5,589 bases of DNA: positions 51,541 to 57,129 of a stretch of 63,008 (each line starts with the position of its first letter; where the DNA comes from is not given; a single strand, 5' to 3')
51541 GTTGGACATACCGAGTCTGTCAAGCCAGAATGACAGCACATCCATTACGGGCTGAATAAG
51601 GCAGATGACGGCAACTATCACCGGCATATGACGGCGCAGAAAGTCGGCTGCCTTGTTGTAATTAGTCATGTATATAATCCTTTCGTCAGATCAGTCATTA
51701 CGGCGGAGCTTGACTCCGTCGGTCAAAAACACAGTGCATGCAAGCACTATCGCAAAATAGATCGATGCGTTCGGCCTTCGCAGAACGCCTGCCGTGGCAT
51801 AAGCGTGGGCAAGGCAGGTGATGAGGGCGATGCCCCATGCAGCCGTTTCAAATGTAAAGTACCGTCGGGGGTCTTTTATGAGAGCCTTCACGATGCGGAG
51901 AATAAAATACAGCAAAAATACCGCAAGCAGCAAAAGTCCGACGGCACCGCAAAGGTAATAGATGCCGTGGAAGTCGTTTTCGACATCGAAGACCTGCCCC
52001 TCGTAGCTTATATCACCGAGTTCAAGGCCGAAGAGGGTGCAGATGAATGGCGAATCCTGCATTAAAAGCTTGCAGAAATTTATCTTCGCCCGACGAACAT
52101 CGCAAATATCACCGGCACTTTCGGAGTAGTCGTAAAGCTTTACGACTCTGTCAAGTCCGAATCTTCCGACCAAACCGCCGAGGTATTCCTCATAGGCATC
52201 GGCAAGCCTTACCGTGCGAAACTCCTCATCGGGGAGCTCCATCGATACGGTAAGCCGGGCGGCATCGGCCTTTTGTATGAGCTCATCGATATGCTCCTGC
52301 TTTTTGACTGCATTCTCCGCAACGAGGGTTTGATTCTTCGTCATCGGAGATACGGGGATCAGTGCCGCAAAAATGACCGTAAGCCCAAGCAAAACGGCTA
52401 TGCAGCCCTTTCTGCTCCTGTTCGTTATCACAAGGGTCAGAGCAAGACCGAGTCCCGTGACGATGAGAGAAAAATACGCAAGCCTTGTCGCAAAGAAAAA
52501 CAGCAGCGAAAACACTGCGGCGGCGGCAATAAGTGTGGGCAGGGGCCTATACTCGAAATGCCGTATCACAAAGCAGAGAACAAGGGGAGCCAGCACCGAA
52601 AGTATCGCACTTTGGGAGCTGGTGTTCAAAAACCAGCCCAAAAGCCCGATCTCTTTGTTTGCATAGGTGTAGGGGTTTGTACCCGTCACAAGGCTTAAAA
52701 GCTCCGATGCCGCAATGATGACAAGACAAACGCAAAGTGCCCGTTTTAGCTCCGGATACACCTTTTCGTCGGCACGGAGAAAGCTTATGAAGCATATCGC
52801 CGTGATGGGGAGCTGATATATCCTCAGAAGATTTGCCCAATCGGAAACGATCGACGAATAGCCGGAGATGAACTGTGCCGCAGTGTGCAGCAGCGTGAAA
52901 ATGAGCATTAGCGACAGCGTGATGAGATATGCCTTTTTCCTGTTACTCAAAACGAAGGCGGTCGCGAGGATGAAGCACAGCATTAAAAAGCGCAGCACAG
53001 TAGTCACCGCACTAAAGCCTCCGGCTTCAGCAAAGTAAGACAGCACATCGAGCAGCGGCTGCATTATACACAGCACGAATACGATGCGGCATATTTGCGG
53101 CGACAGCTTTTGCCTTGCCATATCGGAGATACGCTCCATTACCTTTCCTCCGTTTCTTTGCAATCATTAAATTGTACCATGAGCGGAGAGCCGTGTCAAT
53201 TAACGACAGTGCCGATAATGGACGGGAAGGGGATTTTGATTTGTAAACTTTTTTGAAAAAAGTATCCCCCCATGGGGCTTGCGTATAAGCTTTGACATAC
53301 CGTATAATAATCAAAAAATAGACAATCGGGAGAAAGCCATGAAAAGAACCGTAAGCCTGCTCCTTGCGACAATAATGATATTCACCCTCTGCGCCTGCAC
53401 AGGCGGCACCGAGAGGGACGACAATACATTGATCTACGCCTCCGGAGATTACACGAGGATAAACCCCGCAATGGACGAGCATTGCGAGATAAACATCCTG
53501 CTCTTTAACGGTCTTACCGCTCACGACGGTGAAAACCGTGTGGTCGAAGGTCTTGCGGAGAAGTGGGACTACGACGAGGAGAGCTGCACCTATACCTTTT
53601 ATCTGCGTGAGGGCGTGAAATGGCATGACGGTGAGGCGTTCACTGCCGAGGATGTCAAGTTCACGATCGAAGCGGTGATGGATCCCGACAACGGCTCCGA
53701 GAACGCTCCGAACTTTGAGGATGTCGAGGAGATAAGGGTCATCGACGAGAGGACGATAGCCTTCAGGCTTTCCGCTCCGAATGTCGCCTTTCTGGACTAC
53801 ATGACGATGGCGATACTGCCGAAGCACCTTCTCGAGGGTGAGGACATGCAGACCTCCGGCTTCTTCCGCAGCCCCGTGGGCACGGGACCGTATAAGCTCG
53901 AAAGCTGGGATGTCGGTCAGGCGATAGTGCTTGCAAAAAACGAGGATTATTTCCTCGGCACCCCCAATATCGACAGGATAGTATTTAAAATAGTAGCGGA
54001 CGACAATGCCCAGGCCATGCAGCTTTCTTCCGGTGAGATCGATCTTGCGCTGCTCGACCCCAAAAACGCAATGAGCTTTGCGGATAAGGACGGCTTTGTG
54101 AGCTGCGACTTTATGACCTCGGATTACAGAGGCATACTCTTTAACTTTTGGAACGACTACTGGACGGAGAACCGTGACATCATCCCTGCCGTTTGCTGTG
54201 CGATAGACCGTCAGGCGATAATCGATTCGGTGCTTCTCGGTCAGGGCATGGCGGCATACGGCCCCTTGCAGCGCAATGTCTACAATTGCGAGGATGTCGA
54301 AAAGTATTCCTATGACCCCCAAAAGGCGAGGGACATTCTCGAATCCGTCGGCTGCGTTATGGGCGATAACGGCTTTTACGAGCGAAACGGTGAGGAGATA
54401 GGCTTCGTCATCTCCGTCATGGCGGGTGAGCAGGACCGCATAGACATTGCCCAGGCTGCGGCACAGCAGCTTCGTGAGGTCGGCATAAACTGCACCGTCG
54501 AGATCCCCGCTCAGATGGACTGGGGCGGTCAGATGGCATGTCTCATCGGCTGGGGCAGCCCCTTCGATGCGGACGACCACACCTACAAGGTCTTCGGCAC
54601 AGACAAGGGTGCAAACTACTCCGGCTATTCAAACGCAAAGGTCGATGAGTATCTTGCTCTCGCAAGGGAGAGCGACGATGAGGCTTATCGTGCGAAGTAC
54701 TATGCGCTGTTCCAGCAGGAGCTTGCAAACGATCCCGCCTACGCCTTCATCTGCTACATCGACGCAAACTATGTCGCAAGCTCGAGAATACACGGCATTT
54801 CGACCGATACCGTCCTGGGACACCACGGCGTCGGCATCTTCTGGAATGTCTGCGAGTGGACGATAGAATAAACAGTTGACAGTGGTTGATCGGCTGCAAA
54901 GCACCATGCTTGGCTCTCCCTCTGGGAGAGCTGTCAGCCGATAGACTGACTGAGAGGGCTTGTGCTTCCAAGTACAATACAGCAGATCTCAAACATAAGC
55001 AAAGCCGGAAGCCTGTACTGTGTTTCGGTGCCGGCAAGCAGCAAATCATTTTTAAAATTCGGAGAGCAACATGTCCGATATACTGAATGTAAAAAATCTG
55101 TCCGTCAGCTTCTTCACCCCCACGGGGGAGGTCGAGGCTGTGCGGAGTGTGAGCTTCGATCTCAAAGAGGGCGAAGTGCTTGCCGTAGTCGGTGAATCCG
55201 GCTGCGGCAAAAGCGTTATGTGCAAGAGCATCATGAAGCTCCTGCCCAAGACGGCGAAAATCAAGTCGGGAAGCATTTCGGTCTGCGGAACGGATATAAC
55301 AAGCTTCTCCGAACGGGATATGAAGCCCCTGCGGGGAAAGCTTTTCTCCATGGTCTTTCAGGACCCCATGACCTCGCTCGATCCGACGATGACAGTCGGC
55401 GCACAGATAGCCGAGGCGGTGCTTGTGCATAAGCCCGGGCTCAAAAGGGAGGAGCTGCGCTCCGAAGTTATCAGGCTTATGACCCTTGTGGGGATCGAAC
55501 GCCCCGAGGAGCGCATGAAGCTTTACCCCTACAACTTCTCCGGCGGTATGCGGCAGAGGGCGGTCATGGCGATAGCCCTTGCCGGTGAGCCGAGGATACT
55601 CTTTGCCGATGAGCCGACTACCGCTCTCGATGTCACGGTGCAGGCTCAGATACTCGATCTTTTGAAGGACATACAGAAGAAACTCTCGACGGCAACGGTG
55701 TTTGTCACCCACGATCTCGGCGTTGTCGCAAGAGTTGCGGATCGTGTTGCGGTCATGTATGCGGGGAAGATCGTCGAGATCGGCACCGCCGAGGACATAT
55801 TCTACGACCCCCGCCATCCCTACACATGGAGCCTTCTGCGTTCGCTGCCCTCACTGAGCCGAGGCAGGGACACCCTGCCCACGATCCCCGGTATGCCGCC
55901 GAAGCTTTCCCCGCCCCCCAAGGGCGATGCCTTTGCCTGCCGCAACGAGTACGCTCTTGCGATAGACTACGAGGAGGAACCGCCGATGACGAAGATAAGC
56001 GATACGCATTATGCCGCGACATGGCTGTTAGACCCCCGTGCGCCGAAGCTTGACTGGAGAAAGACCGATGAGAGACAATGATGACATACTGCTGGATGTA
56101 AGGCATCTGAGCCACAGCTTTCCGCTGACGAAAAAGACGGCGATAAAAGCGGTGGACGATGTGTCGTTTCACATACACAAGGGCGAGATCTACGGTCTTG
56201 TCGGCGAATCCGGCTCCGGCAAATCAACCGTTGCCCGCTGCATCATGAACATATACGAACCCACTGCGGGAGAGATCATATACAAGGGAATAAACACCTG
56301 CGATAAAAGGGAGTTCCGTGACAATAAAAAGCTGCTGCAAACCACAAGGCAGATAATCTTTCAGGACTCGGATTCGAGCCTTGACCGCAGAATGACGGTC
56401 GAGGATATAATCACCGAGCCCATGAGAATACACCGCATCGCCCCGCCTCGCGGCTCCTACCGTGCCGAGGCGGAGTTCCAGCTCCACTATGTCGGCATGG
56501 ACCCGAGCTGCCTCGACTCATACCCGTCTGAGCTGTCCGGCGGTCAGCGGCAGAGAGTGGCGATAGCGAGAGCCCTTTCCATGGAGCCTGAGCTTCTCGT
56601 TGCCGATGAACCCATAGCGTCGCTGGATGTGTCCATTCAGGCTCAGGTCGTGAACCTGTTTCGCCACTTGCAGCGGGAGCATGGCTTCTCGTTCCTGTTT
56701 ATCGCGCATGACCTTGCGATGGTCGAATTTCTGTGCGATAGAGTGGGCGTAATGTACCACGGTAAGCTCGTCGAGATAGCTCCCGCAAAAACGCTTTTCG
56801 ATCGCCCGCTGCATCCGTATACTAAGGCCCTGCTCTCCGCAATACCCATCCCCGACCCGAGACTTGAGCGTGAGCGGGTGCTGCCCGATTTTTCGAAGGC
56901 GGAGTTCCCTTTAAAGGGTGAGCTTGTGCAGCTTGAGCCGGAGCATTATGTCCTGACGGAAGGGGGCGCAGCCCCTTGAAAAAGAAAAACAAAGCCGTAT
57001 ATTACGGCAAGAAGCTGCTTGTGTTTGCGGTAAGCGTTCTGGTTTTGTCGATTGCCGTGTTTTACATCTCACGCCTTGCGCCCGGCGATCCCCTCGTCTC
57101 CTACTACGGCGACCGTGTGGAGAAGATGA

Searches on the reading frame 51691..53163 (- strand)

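Call 42: search_protein_families(library=pfam, proteins=[window:51691-53163:-], max_evalue=0.00001)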
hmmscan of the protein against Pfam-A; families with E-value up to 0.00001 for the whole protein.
window:51691-53163:- (490 aa): 1 family
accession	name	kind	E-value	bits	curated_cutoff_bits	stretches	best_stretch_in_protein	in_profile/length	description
PF13425.11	O-antigen_lig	-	8.7e-60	203.3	31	1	27-476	7-454/462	O-antigen ligase like membrane protein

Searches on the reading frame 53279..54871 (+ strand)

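Call 42: search_protein_families(library=pfam, proteins=[window:53279-54871:+], max_evalue=0.00001)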
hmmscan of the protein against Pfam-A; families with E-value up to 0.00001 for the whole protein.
window:53279-54871:+ (530 aa): 1 family
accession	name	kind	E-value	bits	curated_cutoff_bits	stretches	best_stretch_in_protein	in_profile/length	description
PF00496.27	SBP_bac_5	-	1.8e-79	268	32.4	1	88-444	2-365/368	Bacterial extracellular solute-binding proteins, family 5 Middle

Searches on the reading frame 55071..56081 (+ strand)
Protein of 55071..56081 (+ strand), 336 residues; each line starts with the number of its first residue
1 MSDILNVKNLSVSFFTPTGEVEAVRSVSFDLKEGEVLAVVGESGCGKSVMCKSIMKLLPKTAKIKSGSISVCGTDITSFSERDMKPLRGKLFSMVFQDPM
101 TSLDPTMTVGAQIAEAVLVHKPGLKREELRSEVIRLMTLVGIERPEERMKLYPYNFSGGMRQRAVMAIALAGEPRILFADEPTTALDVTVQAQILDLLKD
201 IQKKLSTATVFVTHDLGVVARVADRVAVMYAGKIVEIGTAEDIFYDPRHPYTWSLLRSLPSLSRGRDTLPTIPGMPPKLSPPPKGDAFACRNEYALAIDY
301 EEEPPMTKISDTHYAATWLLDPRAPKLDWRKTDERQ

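Call 42: search_protein_families(library=pfam, proteins=[window:55071-56081:+], max_evalue=0.00001)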
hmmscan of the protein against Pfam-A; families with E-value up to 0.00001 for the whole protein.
window:55071-56081:+ (336 aa): 3 families
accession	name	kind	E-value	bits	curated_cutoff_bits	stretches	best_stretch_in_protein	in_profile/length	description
PF00005.33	ABC_tran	-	8.9e-28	98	25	1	25-184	2-137/137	ABC transporter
PF08352.17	oligo_HPY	-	2.7e-13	50.5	27.1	1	235-295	1-61/65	Oligopeptide/dipeptide transporter, C-terminal region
PF13304.12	AAA_21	-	2e-06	28.5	27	0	145-219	227-303/304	AAA domain, putative AbiEii toxin, Type IV TA system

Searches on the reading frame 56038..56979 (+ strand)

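Call 42: search_protein_families(library=pfam, proteins=[window:56038-56979:+], max_evalue=0.00001)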
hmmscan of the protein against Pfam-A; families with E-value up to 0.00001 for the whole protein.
window:56038-56979:+ (313 aa): 2 families
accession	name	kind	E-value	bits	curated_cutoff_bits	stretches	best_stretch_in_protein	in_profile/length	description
PF00005.33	ABC_tran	-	3.1e-32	112.5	25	1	40-194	2-137/137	ABC transporter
PF08352.17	oligo_HPY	-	6.6e-10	39.7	27.1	1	245-277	1-33/65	Oligopeptide/dipeptide transporter, C-terminal region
